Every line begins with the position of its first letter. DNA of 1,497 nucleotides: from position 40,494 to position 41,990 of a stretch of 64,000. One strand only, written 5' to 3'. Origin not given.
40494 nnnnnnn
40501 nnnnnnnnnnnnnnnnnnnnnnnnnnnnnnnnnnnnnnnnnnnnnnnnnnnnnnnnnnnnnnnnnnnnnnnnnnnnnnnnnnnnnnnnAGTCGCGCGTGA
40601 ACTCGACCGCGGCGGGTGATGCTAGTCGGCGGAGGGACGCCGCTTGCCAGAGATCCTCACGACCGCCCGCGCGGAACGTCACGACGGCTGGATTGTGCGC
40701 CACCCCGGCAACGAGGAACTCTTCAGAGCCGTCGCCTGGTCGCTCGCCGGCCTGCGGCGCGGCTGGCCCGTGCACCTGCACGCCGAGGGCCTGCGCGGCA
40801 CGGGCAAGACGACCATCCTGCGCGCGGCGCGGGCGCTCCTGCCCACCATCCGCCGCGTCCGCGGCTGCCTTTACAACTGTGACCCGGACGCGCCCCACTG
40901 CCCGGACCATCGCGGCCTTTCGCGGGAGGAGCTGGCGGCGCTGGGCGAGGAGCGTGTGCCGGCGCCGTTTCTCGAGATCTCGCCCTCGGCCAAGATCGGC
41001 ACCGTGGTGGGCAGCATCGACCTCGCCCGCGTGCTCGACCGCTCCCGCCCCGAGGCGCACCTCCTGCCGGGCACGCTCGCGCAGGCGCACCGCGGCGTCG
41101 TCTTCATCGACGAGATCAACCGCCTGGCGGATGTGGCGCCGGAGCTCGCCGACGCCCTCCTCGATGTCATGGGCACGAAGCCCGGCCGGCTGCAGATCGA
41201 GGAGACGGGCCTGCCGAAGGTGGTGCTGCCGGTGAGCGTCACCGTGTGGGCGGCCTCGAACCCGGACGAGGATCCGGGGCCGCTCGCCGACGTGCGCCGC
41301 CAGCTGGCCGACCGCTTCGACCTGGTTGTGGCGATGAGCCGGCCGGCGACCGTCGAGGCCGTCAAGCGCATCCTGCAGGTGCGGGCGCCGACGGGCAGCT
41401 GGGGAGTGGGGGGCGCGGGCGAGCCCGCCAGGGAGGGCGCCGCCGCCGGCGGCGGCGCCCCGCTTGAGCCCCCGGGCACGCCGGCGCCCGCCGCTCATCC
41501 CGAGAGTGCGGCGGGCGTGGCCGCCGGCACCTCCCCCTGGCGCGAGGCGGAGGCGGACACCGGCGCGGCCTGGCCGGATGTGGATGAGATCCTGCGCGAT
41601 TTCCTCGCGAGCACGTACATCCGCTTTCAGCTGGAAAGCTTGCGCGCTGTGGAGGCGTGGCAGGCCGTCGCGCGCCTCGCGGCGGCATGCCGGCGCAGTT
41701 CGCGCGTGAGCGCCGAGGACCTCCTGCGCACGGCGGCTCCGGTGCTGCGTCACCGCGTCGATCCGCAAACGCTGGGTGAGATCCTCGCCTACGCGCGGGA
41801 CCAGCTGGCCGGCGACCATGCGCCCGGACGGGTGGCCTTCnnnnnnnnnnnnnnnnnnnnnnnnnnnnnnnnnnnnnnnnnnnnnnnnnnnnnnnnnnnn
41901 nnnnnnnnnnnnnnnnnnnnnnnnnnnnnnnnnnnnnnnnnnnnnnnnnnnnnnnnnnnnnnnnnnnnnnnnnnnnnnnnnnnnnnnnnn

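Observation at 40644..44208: Orphan ChlI-type AAA+ ATPase / wHTH-VWA (ChlD-like) two-gene module with no chelatase H subunit, embedded in the dnaE2-murD-recJ block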

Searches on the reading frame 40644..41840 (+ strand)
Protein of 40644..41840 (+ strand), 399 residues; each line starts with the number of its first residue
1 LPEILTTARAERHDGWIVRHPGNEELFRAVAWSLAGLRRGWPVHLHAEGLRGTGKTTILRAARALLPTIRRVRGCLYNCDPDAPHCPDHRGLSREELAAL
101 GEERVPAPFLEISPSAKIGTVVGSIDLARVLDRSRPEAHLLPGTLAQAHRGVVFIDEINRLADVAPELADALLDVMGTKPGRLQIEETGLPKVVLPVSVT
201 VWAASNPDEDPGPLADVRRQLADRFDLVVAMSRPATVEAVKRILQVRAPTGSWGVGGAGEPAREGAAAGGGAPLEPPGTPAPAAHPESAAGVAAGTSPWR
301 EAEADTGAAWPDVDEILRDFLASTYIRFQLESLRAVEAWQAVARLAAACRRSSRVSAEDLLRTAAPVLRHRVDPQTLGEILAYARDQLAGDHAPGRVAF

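Call 53: find_homologous_proteins(query=window:40644-41840:+)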
Query window:40644-41840:+ (399 aa): 1168 proteins with E <= 0.001 among 8000 candidates; the best 120 are listed.
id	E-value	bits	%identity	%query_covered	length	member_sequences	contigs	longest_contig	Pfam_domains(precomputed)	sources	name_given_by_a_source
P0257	3.1e-198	677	79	99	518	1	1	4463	PF17863.8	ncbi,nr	ncbi:MAG: AAA family ATPase, partial [Clostridia bacterium]|nr:AAA family ATPase [Clostridia bacteri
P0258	1.2e-154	533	69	93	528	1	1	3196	PF17863.8,PF13191.13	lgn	-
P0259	2.2e-124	434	59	94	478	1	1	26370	PF17863.8,PF01078.28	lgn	-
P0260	2.7e-122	427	59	93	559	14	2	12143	PF00493.30,PF17863.8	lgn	-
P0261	1.5e-119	418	56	92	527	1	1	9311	PF17863.8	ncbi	ncbi:MAG TPA: AAA family ATPase [Thermaerobacter sp.]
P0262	3.7e-119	417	56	95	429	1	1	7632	PF17863.8,PF01078.28,PF13191.13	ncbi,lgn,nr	ncbi:MAG: AAA family ATPase [Bacillota bacterium]|nr:AAA family ATPase [Bacillota bacterium]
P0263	2.5e-118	414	58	92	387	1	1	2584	PF17863.8,PF01078.28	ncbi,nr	ncbi:MAG: hypothetical protein K6T75_11710, partial [Acetobacteraceae bacterium]|nr:hypothetical pro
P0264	3.0e-118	414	48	18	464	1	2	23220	PF00493.30,PF17863.8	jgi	jgi:magnesium chelatase subunit I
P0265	1.1e-117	412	57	92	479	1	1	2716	PF17863.8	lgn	-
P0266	2.0e-117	411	56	94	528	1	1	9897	PF17863.8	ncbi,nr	ncbi:MAG: hypothetical protein DIU69_02860 [Bacillota bacterium]|nr:MAG: hypothetical protein DIU69_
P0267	2.8e-117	410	57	94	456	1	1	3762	PF17863.8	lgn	-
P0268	3.1e-117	410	57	93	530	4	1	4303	PF17863.8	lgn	-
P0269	4.2e-117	410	58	93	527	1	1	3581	PF17863.8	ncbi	ncbi:MAG TPA: magnesium chelatase [Bacillota bacterium]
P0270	6.6e-117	409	55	92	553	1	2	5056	PF17863.8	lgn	-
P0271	8.7e-117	409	60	88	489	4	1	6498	PF17863.8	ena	-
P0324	2.1e-111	391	51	94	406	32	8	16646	PF00493.30,PF17863.8,PF01078.28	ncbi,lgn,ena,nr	ncbi:MAG: hypothetical protein WBJ83_00130 [Thermacetogeniaceae bacterium]|nr:magnesium chelatase [S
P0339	7.0e-111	389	50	95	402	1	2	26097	PF17863.8,PF01078.28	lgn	-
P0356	3.4e-110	387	49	94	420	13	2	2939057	PF17863.8,PF01078.28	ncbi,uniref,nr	ncbi:magnesium-chelatase BchI [Thermacetogenium phaeum DSM 12270]|uniref:Magnesium-chelatase BchI n=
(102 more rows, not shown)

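Call 54: find_encoding_contigs(protein=P0356, flank=8000, max_places=1)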
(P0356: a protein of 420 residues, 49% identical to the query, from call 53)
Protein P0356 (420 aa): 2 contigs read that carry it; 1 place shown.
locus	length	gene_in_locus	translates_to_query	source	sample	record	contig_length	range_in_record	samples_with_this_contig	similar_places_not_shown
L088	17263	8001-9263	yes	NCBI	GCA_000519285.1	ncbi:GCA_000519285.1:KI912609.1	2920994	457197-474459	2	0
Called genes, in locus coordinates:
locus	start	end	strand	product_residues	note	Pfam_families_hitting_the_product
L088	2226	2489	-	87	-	-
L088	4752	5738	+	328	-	PF20208:ARPP-1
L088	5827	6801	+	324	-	-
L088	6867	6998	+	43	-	PF03595:SLAC1 (weak)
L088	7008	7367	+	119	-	PF03595:SLAC1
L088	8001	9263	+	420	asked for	PF01078:Mg_chelatase (faint), PF17863:AAA_lid_2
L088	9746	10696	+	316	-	PF02517:Rce1-like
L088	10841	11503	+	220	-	PF00293:NUDIX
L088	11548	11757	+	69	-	-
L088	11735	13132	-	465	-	PF07670:Gate, PF07664:FeoB_C, PF07670:Gate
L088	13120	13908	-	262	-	PF00009:GTP_EFTU (faint), PF03193:RsgA_GTPase (faint), PF09439:SRPRB (weak), PF01926:MMR_HSR1, PF02421:FeoB_N, PF17910:FeoB_Cyto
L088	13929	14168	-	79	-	PF04023:FeoA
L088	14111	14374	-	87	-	-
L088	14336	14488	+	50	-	PF08821:CGGC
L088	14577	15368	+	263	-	PF06691:DUF1189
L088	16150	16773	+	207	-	PF00440:TetR_N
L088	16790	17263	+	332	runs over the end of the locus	PF09989:DUF2229, PF06050:HGD-D (weak)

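Call 55: find_encoding_contigs(protein=P0324, flank=6000, max_places=2)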
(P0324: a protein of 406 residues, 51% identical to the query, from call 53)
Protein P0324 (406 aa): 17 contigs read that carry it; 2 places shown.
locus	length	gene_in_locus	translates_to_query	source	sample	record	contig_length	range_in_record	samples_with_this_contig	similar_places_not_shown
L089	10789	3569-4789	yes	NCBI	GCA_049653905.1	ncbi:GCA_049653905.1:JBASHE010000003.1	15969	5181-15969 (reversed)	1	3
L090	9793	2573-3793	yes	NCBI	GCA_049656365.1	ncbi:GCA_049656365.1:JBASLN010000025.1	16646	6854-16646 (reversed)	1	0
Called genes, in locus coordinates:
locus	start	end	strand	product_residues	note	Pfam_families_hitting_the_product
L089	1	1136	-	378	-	PF00266:Aminotran_5, PF01053:Cys_Met_Meta_PP, PF01041:DegT_DnrJ_EryC1 (weak), PF01212:Beta_elim_lyase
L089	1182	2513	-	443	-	PF05496:RuvB_N, PF00004:AAA, PF16193:AAA_assoc_2, PF12002:MgsA_C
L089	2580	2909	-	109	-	PF00085:Thioredoxin, PF14595:Thioredoxin_9 (weak), PF13098:Thioredoxin_2, PF13905:Thioredoxin_8 (faint)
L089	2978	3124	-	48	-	-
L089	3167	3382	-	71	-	-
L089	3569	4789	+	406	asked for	PF00493:MCM (faint), PF01078:Mg_chelatase (faint), PF17863:AAA_lid_2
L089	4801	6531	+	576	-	PF00092:VWA, PF13519:VWA_2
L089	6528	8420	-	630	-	PF00890:FAD_binding_2 (faint), PF01134:GIDA, PF01266:DAO (faint), PF07992:Pyr_redox_2, PF12831:FAD_oxidored (weak), PF21680:GIDA_C_1st, PF13932:SAM_GIDA_C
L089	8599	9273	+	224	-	PF01694:Rhomboid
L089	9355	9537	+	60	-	-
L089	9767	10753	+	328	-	PF03576:Peptidase_S58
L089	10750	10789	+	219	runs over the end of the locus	PF00293:NUDIX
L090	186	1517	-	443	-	PF05496:RuvB_N, PF00004:AAA, PF16193:AAA_assoc_2, PF12002:MgsA_C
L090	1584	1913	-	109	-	PF00085:Thioredoxin, PF14595:Thioredoxin_9, PF13098:Thioredoxin_2, PF13905:Thioredoxin_8 (faint)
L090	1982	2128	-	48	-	-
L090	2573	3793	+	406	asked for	PF00493:MCM (faint), PF01078:Mg_chelatase (faint), PF17863:AAA_lid_2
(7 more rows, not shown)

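Call 56: find_encoding_contigs(protein=P0339, flank=6000, max_places=2)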
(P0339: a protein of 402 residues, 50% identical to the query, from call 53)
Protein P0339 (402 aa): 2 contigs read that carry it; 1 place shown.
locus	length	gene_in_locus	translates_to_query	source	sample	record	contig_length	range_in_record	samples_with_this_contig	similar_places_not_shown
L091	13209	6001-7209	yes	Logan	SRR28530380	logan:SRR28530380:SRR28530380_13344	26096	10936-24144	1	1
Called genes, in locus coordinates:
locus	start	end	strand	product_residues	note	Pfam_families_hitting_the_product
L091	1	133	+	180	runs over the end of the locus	PF13526:DUF4125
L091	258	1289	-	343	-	PF01594:AI-2E_transport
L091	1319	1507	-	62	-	-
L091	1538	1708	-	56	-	PF27112:YrzR_Zn_ribbon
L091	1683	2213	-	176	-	PF05239:PRC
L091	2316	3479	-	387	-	PF00266:Aminotran_5, PF01053:Cys_Met_Meta_PP (weak), PF01041:DegT_DnrJ_EryC1, PF01212:Beta_elim_lyase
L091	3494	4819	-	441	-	PF05496:RuvB_N, PF00004:AAA, PF07724:AAA_2 (weak), PF07728:AAA_5 (weak), PF13173:AAA_14 (weak), PF16193:AAA_assoc_2, PF12002:MgsA_C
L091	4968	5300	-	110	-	PF00085:Thioredoxin, PF14595:Thioredoxin_9 (weak), PF13098:Thioredoxin_2, PF13905:Thioredoxin_8 (faint)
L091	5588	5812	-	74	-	-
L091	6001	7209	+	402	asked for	PF01078:Mg_chelatase (faint), PF17863:AAA_lid_2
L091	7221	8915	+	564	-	PF00092:VWA, PF13519:VWA_2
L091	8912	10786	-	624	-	PF01134:GIDA, PF07992:Pyr_redox_2 (weak), PF12831:FAD_oxidored (weak), PF21680:GIDA_C_1st, PF13932:SAM_GIDA_C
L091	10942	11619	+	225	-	PF01694:Rhomboid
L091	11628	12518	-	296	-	PF02585:PIG-L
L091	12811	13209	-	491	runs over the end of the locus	PF00749:tRNA-synt_1c, PF19269:Anticodon_2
